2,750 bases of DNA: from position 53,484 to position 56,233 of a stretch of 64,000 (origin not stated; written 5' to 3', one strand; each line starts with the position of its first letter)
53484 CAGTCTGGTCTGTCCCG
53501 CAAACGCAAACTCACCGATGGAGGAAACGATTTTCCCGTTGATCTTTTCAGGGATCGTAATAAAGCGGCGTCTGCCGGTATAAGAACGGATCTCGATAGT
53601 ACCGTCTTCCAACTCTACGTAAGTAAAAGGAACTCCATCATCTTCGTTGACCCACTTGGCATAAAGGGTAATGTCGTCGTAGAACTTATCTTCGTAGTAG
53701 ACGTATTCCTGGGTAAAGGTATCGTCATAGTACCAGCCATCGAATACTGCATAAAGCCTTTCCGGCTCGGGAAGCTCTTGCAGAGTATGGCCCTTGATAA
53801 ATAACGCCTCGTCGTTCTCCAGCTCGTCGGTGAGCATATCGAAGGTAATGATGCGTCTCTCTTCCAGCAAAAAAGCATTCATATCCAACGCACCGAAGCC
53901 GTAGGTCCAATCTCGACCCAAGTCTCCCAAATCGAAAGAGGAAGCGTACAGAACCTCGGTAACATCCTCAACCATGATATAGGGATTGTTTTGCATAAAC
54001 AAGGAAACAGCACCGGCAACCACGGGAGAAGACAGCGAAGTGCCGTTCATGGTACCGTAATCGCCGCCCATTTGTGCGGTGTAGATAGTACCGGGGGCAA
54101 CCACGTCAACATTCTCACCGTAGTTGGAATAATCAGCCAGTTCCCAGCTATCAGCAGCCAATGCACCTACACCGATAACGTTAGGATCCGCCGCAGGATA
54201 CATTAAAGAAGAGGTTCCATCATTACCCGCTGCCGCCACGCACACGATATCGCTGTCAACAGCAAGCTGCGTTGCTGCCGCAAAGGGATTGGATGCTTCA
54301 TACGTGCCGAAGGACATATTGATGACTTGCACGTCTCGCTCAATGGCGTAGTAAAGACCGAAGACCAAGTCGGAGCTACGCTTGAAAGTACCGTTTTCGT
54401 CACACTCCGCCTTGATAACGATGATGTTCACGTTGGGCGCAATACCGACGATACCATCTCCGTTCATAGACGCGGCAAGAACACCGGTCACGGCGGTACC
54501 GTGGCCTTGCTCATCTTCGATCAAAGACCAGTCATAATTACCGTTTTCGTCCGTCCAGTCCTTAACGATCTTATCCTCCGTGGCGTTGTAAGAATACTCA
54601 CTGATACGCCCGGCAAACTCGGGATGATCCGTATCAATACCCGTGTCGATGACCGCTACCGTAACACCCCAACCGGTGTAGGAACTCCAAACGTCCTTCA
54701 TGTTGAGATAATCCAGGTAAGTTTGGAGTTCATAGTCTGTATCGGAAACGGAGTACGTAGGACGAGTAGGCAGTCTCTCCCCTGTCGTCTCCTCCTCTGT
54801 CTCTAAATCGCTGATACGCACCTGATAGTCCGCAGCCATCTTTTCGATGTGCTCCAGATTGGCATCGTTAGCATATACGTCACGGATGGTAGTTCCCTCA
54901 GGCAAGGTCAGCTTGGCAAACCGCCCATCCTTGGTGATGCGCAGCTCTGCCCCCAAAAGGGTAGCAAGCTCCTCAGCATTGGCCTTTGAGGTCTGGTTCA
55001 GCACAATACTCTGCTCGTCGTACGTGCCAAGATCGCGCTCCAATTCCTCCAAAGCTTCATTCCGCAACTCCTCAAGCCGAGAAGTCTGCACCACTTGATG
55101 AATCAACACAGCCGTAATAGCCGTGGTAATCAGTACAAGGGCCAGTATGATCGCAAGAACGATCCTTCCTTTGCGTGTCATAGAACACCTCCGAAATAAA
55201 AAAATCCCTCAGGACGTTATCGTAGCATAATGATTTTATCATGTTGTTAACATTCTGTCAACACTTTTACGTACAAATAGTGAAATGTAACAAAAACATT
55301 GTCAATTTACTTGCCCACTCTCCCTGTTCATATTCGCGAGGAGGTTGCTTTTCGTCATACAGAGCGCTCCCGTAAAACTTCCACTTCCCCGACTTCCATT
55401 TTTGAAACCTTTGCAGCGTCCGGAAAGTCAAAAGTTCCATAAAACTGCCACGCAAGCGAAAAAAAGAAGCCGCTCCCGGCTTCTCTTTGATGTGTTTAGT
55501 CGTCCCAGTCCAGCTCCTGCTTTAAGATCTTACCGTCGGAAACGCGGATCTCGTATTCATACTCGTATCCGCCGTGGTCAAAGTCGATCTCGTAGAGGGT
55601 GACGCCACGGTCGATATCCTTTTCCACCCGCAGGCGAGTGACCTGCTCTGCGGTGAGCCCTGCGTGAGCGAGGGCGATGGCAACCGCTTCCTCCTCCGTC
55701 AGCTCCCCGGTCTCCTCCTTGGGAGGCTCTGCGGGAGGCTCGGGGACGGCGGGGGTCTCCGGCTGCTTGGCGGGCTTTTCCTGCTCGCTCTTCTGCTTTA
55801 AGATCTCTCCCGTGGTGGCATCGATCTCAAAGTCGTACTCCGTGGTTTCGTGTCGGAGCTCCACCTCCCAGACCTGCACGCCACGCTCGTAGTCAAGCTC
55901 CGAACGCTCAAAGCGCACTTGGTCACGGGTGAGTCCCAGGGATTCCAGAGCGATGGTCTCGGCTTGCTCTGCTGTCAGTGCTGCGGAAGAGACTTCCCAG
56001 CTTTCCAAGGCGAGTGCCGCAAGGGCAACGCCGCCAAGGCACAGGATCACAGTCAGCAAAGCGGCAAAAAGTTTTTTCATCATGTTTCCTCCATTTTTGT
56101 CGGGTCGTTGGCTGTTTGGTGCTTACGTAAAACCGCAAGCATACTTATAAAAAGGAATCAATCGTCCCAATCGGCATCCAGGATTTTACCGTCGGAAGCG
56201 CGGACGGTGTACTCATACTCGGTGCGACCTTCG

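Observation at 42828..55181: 4117-aa protein combining an S8 protease, >100 BspA-type LRRs, a Cys/His module array and a C-terminal dockerin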

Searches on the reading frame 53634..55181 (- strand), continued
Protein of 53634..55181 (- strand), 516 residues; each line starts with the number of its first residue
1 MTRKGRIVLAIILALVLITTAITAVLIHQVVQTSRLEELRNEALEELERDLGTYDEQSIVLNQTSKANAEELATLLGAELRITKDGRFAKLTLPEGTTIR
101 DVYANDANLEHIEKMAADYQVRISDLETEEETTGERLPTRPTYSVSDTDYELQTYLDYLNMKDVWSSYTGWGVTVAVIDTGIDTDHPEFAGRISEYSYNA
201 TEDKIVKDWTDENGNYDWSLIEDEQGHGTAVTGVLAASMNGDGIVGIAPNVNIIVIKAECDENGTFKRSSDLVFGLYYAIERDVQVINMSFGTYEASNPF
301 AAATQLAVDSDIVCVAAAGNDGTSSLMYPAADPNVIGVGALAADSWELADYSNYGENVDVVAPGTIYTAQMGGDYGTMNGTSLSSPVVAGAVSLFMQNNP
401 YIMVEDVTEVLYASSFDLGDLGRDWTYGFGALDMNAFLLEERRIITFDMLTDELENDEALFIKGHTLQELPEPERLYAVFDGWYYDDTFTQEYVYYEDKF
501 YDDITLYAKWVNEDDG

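Call 56: search_solved_structures(query=A3, max_evalue=1e-10, show_alignments=1)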
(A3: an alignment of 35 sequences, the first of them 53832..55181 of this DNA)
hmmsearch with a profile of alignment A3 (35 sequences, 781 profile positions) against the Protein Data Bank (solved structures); distinct sequences matched with E-value up to 1e-10: 207 (the best 60 are shown).
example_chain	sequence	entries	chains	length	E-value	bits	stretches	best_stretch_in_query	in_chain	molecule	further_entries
7xr8_A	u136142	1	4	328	7.9e-74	252.6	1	157-405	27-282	Major intracellular serine protease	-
7y6m_C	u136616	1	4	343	9.3e-73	249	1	155-402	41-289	Intracellular serine protease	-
1s01_A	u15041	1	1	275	3.4e-69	237.2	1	168-430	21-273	Subtilisin BPN'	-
1aqn_A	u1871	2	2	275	5.2e-69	236.6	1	168-430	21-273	SUBTILISIN 8324 | SUBTILISIN BPN'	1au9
1dbi_A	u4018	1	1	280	8.6e-69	235.9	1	147-431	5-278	AK.1 SERINE PROTEASE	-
1sbi_A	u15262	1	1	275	9.4e-69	235.8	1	168-430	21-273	SUBTILISIN 8397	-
1ak9_A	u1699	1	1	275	1.2e-68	235.5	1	168-430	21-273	SUBTILISIN 8321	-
1bh6_A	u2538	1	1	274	2e-68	234.7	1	168-430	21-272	SUBTILISIN DY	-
1sbh_A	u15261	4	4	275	4e-68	233.7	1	168-430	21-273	SUBTILISIN 8397+1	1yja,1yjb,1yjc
1a2q_A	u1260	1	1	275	8e-68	232.7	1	168-430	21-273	SUBTILISIN BPN'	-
1lw6_E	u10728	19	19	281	3.3e-67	230.7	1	168-430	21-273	SUBTILISIN BPN' | Subtilisin BPN' precursor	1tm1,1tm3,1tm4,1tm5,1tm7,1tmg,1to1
1s02_A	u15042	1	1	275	5e-67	230.1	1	168-430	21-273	SUBTILISIN BPN'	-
1sbn_E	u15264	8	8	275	5.2e-67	230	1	168-430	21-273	SUBTILISIN NOVO BPN' | SUBTILISIN BPN'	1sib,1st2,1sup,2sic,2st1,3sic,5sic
3vyv_A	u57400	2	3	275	7.6e-67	229.5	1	168-430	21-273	Subtilisin NAT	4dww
2sni_E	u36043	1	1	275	7.7e-67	229.4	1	168-430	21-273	SUBTILISIN NOVO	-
1r6v_A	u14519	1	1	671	1.5e-57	198.7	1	52-431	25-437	subtilisin-like serine protease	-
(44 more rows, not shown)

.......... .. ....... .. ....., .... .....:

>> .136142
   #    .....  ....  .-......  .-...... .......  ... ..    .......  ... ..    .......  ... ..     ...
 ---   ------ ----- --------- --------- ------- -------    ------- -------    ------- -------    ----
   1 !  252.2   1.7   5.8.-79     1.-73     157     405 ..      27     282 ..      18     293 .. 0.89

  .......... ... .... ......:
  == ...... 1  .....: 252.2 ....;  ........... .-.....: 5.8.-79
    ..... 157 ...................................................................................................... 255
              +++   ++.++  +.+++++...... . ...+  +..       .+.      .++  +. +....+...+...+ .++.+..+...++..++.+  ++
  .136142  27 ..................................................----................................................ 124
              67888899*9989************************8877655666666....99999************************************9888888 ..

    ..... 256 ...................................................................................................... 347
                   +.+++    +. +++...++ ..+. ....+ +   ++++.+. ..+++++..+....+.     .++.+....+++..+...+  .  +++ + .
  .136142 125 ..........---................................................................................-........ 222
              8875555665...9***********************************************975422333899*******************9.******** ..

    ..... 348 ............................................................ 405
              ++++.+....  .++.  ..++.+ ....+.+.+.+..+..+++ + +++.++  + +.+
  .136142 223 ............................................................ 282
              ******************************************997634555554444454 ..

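Call 63: predict_structure(alignment_id=A3)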
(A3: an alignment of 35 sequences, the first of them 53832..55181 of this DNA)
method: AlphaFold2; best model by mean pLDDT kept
length: 450 residues; sequences in the alignment: 35
mean_pLDDT: 91.7   pTM: 0.70
mean pLDDT of the five models: 91.7, 90.6, 90.5, 88.4, 86.7
residues with pLDDT >= 90: 351; 70-90: 79; 50-70: 11; < 50: 9
segments of 3 or more residues with pLDDT < 50: 123-129
pLDDT, mean of each block of 10 residues (from residue 1): 75 90 90 92 93 94 94 97 90 96 94 92 49 67 86 94 92 98 96 97 97 95 96 96 94 97 87 97 98 88 97 97 93 98 95 97 97 96 98 96 94 92 94 93 69
secondary structure, 60 per line:
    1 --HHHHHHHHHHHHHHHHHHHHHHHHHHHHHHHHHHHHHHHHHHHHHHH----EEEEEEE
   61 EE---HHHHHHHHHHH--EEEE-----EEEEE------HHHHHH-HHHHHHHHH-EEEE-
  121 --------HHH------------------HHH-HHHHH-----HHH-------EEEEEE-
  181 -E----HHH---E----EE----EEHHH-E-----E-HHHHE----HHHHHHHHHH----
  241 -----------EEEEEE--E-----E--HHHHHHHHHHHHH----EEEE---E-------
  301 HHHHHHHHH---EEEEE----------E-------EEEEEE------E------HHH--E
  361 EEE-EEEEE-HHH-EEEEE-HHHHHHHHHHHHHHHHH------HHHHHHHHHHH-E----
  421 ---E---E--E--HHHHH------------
elements in order: H3-49 E54-62 H66-76 E79-82 E88-92 H99-104 H106-114 E116-119 H154-158 E174-179 H218-221 H227-236 E252-257 H269-281 E286-289 H301-309 E313-317 E336-341 E360-363 E365-369 E375-379 H381-397 H404-414 H434-438

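Call 67: fold_search(model_id=the predicted structure, library=pdb)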
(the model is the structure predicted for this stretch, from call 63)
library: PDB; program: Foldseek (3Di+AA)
matches with E <= 10: 1210; with E <= 0.001: 328
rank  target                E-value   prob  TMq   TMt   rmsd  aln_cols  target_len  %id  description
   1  5gl8_A                1.5e-25  1.00  0.53  0.86   2.2       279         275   35  The crystal structure of Nattokinase fragments (released 2017-10-25)
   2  3whi_A                1.9e-25  1.00  0.55  0.70  23.2       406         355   28  Crystal structure of unautoprocessed form of IS1-inserted Pro-subtilisin E (released 2013-12-25)
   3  2z2z                  3.3e-25  1.00  0.57  0.65  24.0       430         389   26  Crystal structure of unautoprocessed form of Tk-subtilisin soaked by 10mM CaCl2 (released 2007-12-04)
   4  1ak9                  4.2e-25  1.00  0.53  0.86   2.3       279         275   34  SUBTILISIN MUTANT 8321 (released 1997-11-12)
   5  3whi_B                4.2e-25  1.00  0.55  0.70  24.4       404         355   28  Crystal structure of unautoprocessed form of IS1-inserted Pro-subtilisin E (released 2013-12-25)
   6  1y4d_E                7.3e-25  1.00  0.54  0.86   2.2       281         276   35  Crystal structure of the complex of subtilisin BPN' with chymotrypsin inhibitor 2 M59R/E60S mutant (released 2005-05-17)
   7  4dww                  8.2e-25  1.00  0.53  0.85   2.3       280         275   34  Crystal Structure of Nattokinase from Bacillus subtilis natto (released 2012-03-14)
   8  5arb                  8.7e-25  1.00  0.53  0.87   1.9       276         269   32  Cooperative bio-metallic selectivity in a tailored protease enables creation of a C-C cross-coupling Heckase (released 2016-09-14)
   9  1c3l                  8.7e-25  1.00  0.54  0.87   2.1       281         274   31  SUBTILISIN-CARLSBERG COMPLEXED WITH XENON (8 BAR) (released 1999-08-04)
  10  2sni_E                8.7e-25  1.00  0.53  0.86   2.7       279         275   35  STRUCTURAL COMPARISON OF TWO SERINE PROTEINASE-PROTEIN INHIBITOR COMPLEXES. EGLIN-C-SUBTILISIN CARLSBERG AND CI-2-SUBT (released 1988-09-07)
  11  3wiv_C                1.2e-24  1.00  0.56  0.64  24.8       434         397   25  Crystal structure of Pro-S324A/D356A (released 2014-10-01)
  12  1ndu                  1.7e-24  1.00  0.52  0.87   3.3       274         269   32  Bacillus lentus subtilisin variant S101G/V104N (released 2004-04-06)
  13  1st3                  1.7e-24  1.00  0.53  0.87   2.1       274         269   33  THE CRYSTAL STRUCTURE OF THE BACILLUS LENTUS ALKALINE PROTEASE, SUBTILISIN BL, AT 1.4 ANGSTROMS RESOLUTION (released 1994-01-31)
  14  1st2                  1.8e-24  1.00  0.53  0.86   2.1       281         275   35  THE THREE-DIMENSIONAL STRUCTURE OF BACILLUS AMYLOLIQUEFACIENS SUBTILISIN AT 1.8 ANGSTROMS AND AN ANALYSIS OF THE STRUCTU (released 1991-07-15)
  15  1mee_A                1.9e-24  1.00  0.53  0.86   2.2       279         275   34  THE COMPLEX BETWEEN THE SUBTILISIN FROM A MESOPHILIC BACTERIUM AND THE LEECH INHIBITOR EGLIN-C (released 1992-10-15)
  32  1r6v                  6.5e-24  1.00  0.57  0.39  23.4       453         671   22  Crystal structure of fervidolysin from Fervidobacterium pennivorans, a keratinolytic enzyme related to subtilisin (released 2004-10-19)
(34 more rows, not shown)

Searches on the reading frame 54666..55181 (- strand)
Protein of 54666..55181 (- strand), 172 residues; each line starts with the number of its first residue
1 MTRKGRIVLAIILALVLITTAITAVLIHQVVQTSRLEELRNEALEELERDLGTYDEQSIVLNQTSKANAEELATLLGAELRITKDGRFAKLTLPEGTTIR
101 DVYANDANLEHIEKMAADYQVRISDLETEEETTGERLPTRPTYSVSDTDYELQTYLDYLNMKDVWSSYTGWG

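Call 7: search_protein_families(library=pfam, proteins=[window:54666-55181:-], max_evalue=10)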
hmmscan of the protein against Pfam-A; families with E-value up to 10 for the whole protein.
seq(172 aa): 3 families
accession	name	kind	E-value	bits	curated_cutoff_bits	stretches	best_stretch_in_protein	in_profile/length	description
PF24547.1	DUF7601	-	0.17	12.9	27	1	91-156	26-90/116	Domain of unknown function (DUF7601)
PF02758.22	PYRIN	-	0.26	11.9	22.9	1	36-76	6-49/76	PAAD/DAPIN/Pyrin domain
PF05539.16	Pneumo_att_G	-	0.51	10.3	25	1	3-74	24-96/408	Pneumovirinae attachment membrane glycoprotein G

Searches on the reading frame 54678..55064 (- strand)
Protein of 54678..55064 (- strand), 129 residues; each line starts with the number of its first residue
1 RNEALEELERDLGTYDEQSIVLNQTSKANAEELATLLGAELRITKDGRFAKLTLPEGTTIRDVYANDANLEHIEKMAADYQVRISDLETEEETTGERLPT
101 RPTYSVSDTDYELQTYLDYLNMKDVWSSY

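Call 57: search_solved_structures(query=window:54678-55064:-, max_evalue=10, show_alignments=3)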
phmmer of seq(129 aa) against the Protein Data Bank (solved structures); distinct sequences matched with E-value up to 10: 7.
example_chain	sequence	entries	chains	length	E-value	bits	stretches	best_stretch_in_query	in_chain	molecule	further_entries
5zwn_X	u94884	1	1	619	0.015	18.7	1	23-105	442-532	U1 small nuclear ribonucleoprotein component SNU71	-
6g90_J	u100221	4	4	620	0.015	18.7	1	23-105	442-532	U1 small nuclear ribonucleoprotein component SNU71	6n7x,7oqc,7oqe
6m5y_A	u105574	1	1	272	0.047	17.2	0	39-87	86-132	Galectin-1,Galectin-1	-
1gmu_A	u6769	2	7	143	0.1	16.1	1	41-84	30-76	UREE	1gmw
1gmv_A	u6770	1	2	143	0.1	16.1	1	41-84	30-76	UREE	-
1gmw_D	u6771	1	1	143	0.27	14.7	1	41-84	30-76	UREE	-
9f1d_DD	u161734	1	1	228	0.86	13.1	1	42-128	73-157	Isoform 2 of Huntingtin-interacting protein K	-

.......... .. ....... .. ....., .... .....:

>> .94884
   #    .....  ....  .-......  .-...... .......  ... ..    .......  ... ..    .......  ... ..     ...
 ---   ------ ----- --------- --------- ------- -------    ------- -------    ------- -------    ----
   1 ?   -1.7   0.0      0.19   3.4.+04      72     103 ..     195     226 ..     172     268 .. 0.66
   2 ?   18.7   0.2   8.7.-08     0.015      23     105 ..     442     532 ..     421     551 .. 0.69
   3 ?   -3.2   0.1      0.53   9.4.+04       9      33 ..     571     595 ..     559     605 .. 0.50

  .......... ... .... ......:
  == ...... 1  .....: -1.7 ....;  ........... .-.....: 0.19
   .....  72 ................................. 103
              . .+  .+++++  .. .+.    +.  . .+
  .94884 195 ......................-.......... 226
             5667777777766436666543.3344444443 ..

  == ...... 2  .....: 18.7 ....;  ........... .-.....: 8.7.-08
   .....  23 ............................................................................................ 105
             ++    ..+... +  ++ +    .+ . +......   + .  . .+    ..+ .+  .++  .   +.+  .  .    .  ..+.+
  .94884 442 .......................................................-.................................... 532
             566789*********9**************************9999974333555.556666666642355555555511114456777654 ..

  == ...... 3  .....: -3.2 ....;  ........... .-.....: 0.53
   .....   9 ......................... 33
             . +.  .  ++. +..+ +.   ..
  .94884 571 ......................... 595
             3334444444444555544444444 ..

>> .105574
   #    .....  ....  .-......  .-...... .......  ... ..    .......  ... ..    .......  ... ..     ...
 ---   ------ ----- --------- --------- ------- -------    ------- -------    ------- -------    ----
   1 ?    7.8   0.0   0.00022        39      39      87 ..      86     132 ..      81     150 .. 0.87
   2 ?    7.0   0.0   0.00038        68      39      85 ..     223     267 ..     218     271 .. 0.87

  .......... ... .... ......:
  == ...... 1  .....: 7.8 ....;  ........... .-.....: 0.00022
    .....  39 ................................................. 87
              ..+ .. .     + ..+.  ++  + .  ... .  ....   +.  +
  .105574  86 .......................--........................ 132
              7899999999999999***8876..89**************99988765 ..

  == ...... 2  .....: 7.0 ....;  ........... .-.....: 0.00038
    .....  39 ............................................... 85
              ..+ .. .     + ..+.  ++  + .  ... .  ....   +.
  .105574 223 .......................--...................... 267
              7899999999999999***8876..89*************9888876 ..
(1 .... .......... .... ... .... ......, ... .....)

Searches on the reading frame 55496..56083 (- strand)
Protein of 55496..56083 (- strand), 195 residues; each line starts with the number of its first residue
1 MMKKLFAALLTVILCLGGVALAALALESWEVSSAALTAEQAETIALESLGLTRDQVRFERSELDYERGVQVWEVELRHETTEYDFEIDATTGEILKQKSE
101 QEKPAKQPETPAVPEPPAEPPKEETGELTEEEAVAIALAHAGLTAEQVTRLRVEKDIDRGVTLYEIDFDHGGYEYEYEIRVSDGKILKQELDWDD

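Call 8: search_protein_families(library=pfam, proteins=[window:55496-56083:-], max_evalue=0.001)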
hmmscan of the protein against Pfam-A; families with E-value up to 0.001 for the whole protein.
window:55496-56083:- (195 aa): 2 families
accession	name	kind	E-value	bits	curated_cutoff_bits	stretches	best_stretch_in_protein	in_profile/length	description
PF03413.25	PepSY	-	4.7e-19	68.9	24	2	36-97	2-59/60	Peptidase propeptide and YPEB domain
PF14804.11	Jag_N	-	0.00016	22.5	25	0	37-59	5-27/50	Jag N-terminus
